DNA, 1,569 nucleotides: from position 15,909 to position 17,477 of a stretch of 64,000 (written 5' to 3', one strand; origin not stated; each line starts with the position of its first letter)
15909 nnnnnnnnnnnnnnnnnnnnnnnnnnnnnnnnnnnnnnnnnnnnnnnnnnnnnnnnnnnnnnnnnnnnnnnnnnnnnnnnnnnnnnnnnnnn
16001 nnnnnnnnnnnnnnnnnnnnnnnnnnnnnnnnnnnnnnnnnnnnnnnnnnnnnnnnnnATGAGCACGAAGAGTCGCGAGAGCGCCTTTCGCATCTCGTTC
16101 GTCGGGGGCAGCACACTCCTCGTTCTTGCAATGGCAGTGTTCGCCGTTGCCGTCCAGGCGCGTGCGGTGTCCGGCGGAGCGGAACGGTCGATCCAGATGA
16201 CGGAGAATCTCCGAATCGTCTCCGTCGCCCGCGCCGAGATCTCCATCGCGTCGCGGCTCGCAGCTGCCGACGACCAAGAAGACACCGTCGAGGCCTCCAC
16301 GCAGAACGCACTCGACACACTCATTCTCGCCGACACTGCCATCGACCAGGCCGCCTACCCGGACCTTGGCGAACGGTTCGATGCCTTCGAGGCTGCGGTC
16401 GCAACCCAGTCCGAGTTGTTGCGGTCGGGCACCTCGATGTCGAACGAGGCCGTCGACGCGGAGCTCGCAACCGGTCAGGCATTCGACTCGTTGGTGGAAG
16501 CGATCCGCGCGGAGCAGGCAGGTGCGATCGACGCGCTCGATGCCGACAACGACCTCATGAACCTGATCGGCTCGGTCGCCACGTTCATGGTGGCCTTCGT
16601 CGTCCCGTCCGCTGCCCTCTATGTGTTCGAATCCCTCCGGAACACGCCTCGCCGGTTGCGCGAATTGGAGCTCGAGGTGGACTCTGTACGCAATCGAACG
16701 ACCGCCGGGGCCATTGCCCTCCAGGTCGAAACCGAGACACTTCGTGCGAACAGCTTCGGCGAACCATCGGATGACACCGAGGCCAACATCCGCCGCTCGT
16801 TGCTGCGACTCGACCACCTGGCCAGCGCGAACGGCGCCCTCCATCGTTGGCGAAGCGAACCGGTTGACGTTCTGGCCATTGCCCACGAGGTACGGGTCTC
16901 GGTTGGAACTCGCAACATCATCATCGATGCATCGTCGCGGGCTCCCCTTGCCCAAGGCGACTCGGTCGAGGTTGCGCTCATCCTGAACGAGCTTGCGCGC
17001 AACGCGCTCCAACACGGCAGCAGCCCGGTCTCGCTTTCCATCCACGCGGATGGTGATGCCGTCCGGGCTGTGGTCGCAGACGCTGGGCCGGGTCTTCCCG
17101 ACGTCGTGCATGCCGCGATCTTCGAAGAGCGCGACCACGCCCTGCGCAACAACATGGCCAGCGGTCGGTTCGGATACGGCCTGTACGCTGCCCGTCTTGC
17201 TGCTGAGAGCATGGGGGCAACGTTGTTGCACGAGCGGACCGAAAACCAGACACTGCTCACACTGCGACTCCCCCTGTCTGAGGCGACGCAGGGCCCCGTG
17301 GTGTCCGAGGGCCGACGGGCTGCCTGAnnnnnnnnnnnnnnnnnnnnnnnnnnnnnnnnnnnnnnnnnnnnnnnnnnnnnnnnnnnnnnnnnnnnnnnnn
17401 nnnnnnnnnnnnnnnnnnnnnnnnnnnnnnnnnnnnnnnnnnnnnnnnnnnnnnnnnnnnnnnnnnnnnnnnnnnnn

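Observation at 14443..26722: GAF-GGDEF cyclase plus H-box-less sensor ATPase directly upstream of a 3,077-aa membrane-anchored surface protein: a candidate c-di-GMP-linked adhesin module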

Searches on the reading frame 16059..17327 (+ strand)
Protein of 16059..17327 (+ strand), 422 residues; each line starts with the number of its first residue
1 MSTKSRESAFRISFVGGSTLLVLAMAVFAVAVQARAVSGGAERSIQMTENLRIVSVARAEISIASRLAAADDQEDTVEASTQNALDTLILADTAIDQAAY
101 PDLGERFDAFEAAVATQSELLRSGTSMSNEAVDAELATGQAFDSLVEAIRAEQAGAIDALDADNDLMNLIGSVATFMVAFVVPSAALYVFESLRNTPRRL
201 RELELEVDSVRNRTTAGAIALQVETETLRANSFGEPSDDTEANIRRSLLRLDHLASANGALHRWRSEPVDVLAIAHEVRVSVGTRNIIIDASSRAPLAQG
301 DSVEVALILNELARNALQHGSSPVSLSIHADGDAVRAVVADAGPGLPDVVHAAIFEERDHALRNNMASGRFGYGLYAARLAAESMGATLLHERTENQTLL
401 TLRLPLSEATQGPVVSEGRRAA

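Call 6: search_protein_families(library=pfam, proteins=[window:16059-17327:+], max_evalue=0.01)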
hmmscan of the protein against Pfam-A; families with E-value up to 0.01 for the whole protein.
window:16059-17327:+ (422 aa): 2 families
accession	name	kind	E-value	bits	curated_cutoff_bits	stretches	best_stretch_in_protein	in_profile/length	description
PF02518.31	HATPase_c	-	2.1e-12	47.9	26.4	1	300-407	1-110/111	Histidine kinase-, DNA gyrase B-, and HSP90-like ATPase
PF13581.12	HATPase_c_2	-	1e-06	29.2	27.4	1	285-384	12-111/127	Histidine kinase-like ATPase domain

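Call 7: search_protein_families(library=ncbifam, proteins=[window:16059-17327:+], max_evalue=0.01)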
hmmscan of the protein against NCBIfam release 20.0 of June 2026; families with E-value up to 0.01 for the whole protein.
window:16059-17327:+ (422 aa): 14 families
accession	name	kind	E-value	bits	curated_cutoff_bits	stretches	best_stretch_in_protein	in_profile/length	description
NF041045.1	RsbA_anti_sig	subfamily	1.2e-07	31.3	210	1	282-351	192-260/303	anti-sigma factor RsbA family regulatory protein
NF007898.0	PRK10604.1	equivalog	2.1e-06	27.2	478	1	276-406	291-423/433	two-component system sensor histidine kinase RstB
NF011627.0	PRK15053.1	equivalog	2.9e-06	26.2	656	1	282-407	409-540/552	sensor histidine kinase DpiB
TIGR02956.1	TMAO_torS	equivalog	3e-06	25.6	676.5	1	297-409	572-685/967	TMAO reductase system sensor histidine kinase/response regulator TorS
NF033792.0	ActS_PrrB_HisK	equivalog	8.1e-05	21.6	350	1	298-393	305-403/423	ActS/PrrB/RegB family redox-sensitive histidine kinase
NF007004.0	PRK09467.1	equivalog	0.00018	20.5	415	1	267-376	295-403/440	two-component system sensor histidine kinase EnvZ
NF041832.1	near_NosP_CTERM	subfamily_domain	0.00024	20.3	400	1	273-410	89-229/370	NahK/ErcS family hybrid sensor histidine kinase/response regulator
NF008312.0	PRK11100.1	equivalog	0.00026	19.9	356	1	275-405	339-473/477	two-component system sensor histidine kinase CreC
NF008298.1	PRK11086.1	subfamily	0.00072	18.1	520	1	301-407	418-526/529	DcuS/MalK family sensor histidine kinase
NF047465.1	hybrid_HK_LvrA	exception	0.00085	17.4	1200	1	298-407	310-423/819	hybrid histidine kinase/response regulator LvrA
NF007007.0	PRK09470.1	equivalog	0.00086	18.3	486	1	300-379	351-431/463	envelope stress sensor histidine kinase CpxA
NF006800.0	PRK09303.1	equivalog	0.0021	17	342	1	289-378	257-348/383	histidine kinase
TIGR03785.1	marine_sort_HK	equivalog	0.003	15.9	612.2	1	285-399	578-695/703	proteobacterial dedicated sortase system histidine kinase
NF011874.0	PRK15347.1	equivalog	0.0054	14.8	852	1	301-411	510-619/921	two component system sensor kinase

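Call 10: find_encoding_contigs(protein=window:16059-17327:+, flank=10000, max_places=6)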
Protein window:16059-17327:+ (422 aa): 7 contigs read that carry it; 4 places shown.
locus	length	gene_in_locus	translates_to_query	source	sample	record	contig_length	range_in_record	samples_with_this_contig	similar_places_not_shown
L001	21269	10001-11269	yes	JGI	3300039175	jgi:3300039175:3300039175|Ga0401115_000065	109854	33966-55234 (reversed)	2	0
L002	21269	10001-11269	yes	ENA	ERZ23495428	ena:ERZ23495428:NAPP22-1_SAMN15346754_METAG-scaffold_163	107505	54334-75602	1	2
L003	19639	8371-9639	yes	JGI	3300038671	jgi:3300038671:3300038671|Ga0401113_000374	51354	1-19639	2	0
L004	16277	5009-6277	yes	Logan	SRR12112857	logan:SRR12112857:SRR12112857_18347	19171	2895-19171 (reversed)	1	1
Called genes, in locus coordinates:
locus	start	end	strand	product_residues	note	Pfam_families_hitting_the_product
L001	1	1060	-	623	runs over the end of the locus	-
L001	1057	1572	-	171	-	PF04542:Sigma70_r2 (weak), PF07638:Sigma70_ECF (faint), PF13384:HTH_23 (faint), PF08281:Sigma70_r4_2, PF04545:Sigma70_r4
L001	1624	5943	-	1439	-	PF04851:ResIII (weak), PF00270:DEAD, PF00271:Helicase_C, PF19306:WHD_Lhr, PF08494:DEAD_assoc, PF23235:WHD_3rd_Lhr, PF23234:WHD_4th_Lhr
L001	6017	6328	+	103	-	-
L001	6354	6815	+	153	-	PF00300:His_Phos_1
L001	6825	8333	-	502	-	PF04675:DNA_ligase_A_N (weak), PF01068:DNA_ligase_A_M, PF04679:DNA_ligase_A_C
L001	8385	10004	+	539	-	PF00990:GGDEF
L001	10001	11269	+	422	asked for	PF13581:HATPase_c_2 (weak), PF02518:HATPase_c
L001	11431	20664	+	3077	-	PF13385:Laminin_G_3, PF05345:He_PIG, PF05345:He_PIG, PF17963:Big_9, PF05345:He_PIG, PF17963:Big_9 (weak), PF17892:Cadherin_5 (weak), PF17963:Big_9, +3 more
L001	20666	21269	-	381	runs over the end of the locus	PF13428:TPR_14 (faint), PF13432:TPR_16 (weak), PF25062:ARM_TT21_N (faint), PF00515:TPR_1 (faint), PF07719:TPR_2 (faint), PF13181:TPR_8 (faint), PF13371:TPR_9 (weak), PF13414:TPR_11 (faint), +2 more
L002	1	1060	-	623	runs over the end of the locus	-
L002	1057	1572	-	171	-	PF04542:Sigma70_r2 (weak), PF07638:Sigma70_ECF (faint), PF13384:HTH_23 (faint), PF08281:Sigma70_r4_2, PF04545:Sigma70_r4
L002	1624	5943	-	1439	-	PF04851:ResIII (weak), PF00270:DEAD, PF00271:Helicase_C, PF19306:WHD_Lhr, PF08494:DEAD_assoc, PF23235:WHD_3rd_Lhr, PF23234:WHD_4th_Lhr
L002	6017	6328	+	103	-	-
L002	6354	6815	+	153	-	PF00300:His_Phos_1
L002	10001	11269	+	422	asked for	PF13581:HATPase_c_2 (weak), PF02518:HATPase_c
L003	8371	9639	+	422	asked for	PF13581:HATPase_c_2 (weak), PF02518:HATPase_c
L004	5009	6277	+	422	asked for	PF13581:HATPase_c_2 (weak), PF02518:HATPase_c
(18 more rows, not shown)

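Call 11: find_homologous_proteins(query=window:16059-17327:+, max_evalue=0.001)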
Query window:16059-17327:+ (422 aa): 18 proteins with E <= 0.001 among 8000 candidates.
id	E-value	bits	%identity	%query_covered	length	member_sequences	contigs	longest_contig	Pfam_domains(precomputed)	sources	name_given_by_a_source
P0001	5.5e-255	863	100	100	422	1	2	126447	PF13581.13,PF02518.32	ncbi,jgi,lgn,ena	jgi:anti-sigma regulatory factor (Ser/Thr protein kinase)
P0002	1.9e-143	496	62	98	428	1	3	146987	PF02518.32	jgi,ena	jgi:signal transduction histidine kinase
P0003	3.3e-143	496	62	98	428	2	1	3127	PF02518.32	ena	-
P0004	5.0e-142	492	61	98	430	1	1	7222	PF02518.32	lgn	-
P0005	3.6e-140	486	60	100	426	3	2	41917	PF02518.32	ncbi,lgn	-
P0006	1.1e-103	366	49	98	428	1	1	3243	PF02518.32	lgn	-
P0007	1.1e-102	362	49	98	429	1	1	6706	PF13581.13,PF02518.32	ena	-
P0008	1.4e-88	316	43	99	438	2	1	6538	PF13581.13,PF02518.32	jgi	-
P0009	6.6e-80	287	42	97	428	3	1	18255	PF13581.13,PF02518.32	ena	-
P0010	6.1e-76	274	42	96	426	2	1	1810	PF02518.32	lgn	-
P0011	1.4e-73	267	40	91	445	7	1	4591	PF13581.13,PF02518.32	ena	-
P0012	4.7e-72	262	39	95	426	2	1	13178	PF13581.13,PF02518.32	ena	-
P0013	4.9e-71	258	39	98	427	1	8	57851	PF02518.32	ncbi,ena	-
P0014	9.6e-7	47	34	42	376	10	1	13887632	PF02518.32,PF00512.32,PF00072.31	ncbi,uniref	ncbi:response regulator [Sorangium sp. So ce834]|uniref:hybrid sensor histidine kinase/response regu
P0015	6.4e-6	44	32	33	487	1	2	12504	PF00672.31,PF02518.32,PF00512.32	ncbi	ncbi:MAG: sensor histidine kinase [Gaiellaceae bacterium]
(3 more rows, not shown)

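Call 12: find_encoding_contigs(protein=P0002, flank=10000, max_places=2)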
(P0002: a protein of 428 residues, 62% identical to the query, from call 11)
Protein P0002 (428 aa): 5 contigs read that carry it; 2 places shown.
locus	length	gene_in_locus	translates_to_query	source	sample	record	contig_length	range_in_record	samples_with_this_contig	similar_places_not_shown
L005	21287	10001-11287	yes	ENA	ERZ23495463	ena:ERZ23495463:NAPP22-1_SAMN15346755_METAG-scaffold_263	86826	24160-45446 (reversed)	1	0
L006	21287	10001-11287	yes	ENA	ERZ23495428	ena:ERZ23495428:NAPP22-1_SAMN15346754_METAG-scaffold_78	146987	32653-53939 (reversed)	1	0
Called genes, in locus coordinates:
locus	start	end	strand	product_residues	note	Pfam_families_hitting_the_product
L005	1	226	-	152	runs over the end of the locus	PF09656:PGPGW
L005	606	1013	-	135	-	-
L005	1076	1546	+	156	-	PF00578:AhpC-TSA, PF08534:Redoxin, PF13911:AhpC-TSA_2 (faint)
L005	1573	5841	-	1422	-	PF00270:DEAD, PF04851:ResIII (weak), PF00271:Helicase_C, PF19306:WHD_Lhr, PF08494:DEAD_assoc, PF23235:WHD_3rd_Lhr, PF23234:WHD_4th_Lhr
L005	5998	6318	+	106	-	-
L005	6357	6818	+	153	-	PF00300:His_Phos_1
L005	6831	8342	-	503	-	PF04675:DNA_ligase_A_N (weak), PF01068:DNA_ligase_A_M, PF04679:DNA_ligase_A_C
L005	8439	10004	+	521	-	PF00990:GGDEF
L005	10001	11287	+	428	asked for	PF02518:HATPase_c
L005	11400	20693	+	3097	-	PF13385:Laminin_G_3, PF05345:He_PIG, PF00801:PKD (weak), PF05345:He_PIG, PF17963:Big_9 (weak), PF18911:PKD_4 (weak), PF05345:He_PIG, PF17963:Big_9, +4 more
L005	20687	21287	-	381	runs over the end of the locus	PF13432:TPR_16 (weak), PF25062:ARM_TT21_N (faint), PF00515:TPR_1 (faint), PF07719:TPR_2 (faint), PF13181:TPR_8 (faint), PF13371:TPR_9 (weak), PF13414:TPR_11 (faint), PF13428:TPR_14 (faint), +2 more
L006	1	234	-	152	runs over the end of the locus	PF09656:PGPGW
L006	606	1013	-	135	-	-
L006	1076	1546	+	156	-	PF00578:AhpC-TSA, PF08534:Redoxin, PF13911:AhpC-TSA_2 (faint)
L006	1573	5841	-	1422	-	PF00270:DEAD, PF04851:ResIII (weak), PF00271:Helicase_C, PF19306:WHD_Lhr, PF08494:DEAD_assoc, PF23235:WHD_3rd_Lhr, PF23234:WHD_4th_Lhr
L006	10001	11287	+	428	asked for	PF02518:HATPase_c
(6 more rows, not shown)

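Call 13: find_encoding_contigs(protein=P0005, flank=10000, max_places=2)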
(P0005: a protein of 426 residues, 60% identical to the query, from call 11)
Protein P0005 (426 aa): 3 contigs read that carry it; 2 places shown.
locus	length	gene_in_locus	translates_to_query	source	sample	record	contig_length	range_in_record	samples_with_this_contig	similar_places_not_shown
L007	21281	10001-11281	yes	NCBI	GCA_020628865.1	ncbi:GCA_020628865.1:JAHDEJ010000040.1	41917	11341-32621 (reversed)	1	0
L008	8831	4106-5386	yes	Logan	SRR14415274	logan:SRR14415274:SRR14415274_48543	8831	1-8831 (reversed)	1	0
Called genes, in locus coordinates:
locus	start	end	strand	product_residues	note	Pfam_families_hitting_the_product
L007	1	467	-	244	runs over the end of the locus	PF09656:PGPGW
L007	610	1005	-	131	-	-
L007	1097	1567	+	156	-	PF00578:AhpC-TSA, PF08534:Redoxin, PF13911:AhpC-TSA_2 (faint)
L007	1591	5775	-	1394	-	PF00270:DEAD, PF04851:ResIII (weak), PF00271:Helicase_C, PF19306:WHD_Lhr, PF08494:DEAD_assoc, PF23235:WHD_3rd_Lhr, PF23234:WHD_4th_Lhr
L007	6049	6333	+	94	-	-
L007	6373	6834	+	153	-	PF00300:His_Phos_1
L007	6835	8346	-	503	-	PF04675:DNA_ligase_A_N, PF01068:DNA_ligase_A_M, PF04679:DNA_ligase_A_C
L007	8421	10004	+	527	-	PF00990:GGDEF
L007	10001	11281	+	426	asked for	PF02518:HATPase_c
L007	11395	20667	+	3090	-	PF13385:Laminin_G_3, PF17803:Cadherin_4 (faint), PF02210:Laminin_G_2 (faint), PF05345:He_PIG, PF05345:He_PIG, PF00801:PKD (weak), PF05345:He_PIG, PF17963:Big_9, +3 more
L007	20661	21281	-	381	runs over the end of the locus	PF13371:TPR_9 (faint), PF13414:TPR_11 (faint), PF13428:TPR_14 (faint), PF14559:TPR_19 (faint), PF25062:ARM_TT21_N (faint), PF00515:TPR_1 (faint), PF07719:TPR_2 (faint), PF13432:TPR_16 (weak), +2 more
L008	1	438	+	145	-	?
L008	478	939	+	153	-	PF00300:His_Phos_1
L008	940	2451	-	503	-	PF04675:DNA_ligase_A_N, PF01068:DNA_ligase_A_M, PF04679:DNA_ligase_A_C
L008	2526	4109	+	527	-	PF00990:GGDEF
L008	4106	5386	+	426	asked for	PF02518:HATPase_c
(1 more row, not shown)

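Call 14: find_encoding_contigs(protein=P0013, flank=10000, max_places=2)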
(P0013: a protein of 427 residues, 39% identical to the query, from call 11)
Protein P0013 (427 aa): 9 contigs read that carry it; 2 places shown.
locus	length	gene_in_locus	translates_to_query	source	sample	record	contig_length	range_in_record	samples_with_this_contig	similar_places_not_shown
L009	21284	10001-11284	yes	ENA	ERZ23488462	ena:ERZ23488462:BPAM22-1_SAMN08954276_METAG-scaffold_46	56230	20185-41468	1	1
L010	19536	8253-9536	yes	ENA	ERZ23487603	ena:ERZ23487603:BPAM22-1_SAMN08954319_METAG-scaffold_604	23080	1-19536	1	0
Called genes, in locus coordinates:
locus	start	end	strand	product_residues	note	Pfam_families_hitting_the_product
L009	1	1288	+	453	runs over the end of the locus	PF04389:Peptidase_M28 (weak), PF01546:Peptidase_M20, PF07687:M20_dimer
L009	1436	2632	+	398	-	PF02608:Bmp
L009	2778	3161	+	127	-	-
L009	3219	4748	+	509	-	PF00005:ABC_tran, PF13304:AAA_21 (faint), PF00005:ABC_tran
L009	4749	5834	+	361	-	PF02653:BPD_transp_2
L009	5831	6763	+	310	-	PF02653:BPD_transp_2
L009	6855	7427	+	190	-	-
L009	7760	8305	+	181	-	PF03734:YkuD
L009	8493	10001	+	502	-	PF00990:GGDEF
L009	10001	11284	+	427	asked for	PF02518:HATPase_c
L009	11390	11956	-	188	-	PF02627:CMD (faint)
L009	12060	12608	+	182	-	PF00462:Glutaredoxin, PF23209:IDM1_C (faint), PF14542:Acetyltransf_CG, PF13527:Acetyltransf_9 (weak)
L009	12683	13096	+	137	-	PF13396:PLDc_N (faint)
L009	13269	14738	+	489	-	PF00270:DEAD, PF00271:Helicase_C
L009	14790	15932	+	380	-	PF00155:Aminotran_1_2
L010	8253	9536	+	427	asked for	PF02518:HATPase_c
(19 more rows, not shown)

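Call 15: find_encoding_contigs(protein=P0009, flank=10000, max_places=2)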
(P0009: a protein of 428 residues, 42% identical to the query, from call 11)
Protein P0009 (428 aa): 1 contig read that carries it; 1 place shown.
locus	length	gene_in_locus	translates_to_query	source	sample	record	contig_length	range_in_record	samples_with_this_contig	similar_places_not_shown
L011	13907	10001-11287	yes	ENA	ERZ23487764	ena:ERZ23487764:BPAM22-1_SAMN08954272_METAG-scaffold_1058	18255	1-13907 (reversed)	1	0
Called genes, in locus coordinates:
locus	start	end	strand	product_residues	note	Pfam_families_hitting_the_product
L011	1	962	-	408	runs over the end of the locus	PF04151:PPC (weak)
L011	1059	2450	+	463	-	PF04389:Peptidase_M28 (weak), PF01546:Peptidase_M20, PF07687:M20_dimer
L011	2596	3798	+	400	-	PF02608:Bmp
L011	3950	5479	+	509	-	PF00005:ABC_tran, PF13304:AAA_21 (faint), PF00005:ABC_tran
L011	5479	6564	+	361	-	PF02653:BPD_transp_2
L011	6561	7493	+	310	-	PF02653:BPD_transp_2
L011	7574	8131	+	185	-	PF00990:GGDEF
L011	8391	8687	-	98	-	-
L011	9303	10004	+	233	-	PF00990:GGDEF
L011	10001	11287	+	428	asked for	PF13581:HATPase_c_2, PF02518:HATPase_c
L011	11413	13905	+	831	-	?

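Call 16: find_encoding_contigs(protein=P0012, flank=10000, max_places=2)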
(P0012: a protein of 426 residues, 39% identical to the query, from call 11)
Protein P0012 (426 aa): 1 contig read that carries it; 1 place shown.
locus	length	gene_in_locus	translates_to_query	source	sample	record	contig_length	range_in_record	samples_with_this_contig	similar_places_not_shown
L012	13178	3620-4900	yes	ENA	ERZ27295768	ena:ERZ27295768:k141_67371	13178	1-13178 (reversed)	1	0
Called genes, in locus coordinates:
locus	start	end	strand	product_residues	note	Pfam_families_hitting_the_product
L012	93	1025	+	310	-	PF02653:BPD_transp_2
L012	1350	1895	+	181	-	PF03734:YkuD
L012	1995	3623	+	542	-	PF00990:GGDEF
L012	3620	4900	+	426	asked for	PF13581:HATPase_c_2 (weak), PF02518:HATPase_c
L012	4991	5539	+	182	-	PF00462:Glutaredoxin, PF14542:Acetyltransf_CG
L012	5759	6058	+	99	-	-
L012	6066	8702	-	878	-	PF01799:Fer2_2, PF01315:Ald_Xan_dh_C, PF02738:MoCoBD_1, PF20256:MoCoBD_2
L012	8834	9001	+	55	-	-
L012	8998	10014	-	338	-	PF00291:PALP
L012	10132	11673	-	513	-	PF00291:PALP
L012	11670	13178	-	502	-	?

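Call 17: find_encoding_contigs(protein=P0007, flank=10000, max_places=2)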
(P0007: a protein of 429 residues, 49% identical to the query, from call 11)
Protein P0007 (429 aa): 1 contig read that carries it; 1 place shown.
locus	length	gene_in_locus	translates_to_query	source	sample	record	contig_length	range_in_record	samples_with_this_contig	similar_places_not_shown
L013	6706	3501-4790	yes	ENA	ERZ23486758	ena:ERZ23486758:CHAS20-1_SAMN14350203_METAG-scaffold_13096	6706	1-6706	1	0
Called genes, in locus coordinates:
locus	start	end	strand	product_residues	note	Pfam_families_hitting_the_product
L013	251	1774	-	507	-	PF04675:DNA_ligase_A_N, PF01068:DNA_ligase_A_M, PF09414:RNA_ligase (weak), PF04679:DNA_ligase_A_C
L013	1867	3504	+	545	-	PF00990:GGDEF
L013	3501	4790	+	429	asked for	PF13581:HATPase_c_2, PF02518:HATPase_c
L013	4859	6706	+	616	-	?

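Call 18: find_encoding_contigs(protein=P0008, flank=10000, max_places=2)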
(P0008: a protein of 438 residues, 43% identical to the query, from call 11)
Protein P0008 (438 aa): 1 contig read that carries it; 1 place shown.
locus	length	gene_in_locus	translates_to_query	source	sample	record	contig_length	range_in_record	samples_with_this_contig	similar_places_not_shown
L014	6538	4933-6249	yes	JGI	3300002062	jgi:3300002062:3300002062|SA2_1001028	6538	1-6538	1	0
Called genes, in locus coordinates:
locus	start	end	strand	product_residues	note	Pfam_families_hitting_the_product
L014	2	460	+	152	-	?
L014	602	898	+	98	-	-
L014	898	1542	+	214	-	PF02653:BPD_transp_2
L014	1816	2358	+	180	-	PF02653:BPD_transp_2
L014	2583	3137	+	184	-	-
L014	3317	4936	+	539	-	PF00990:GGDEF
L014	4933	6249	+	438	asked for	PF13581:HATPase_c_2 (weak), PF02518:HATPase_c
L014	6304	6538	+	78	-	?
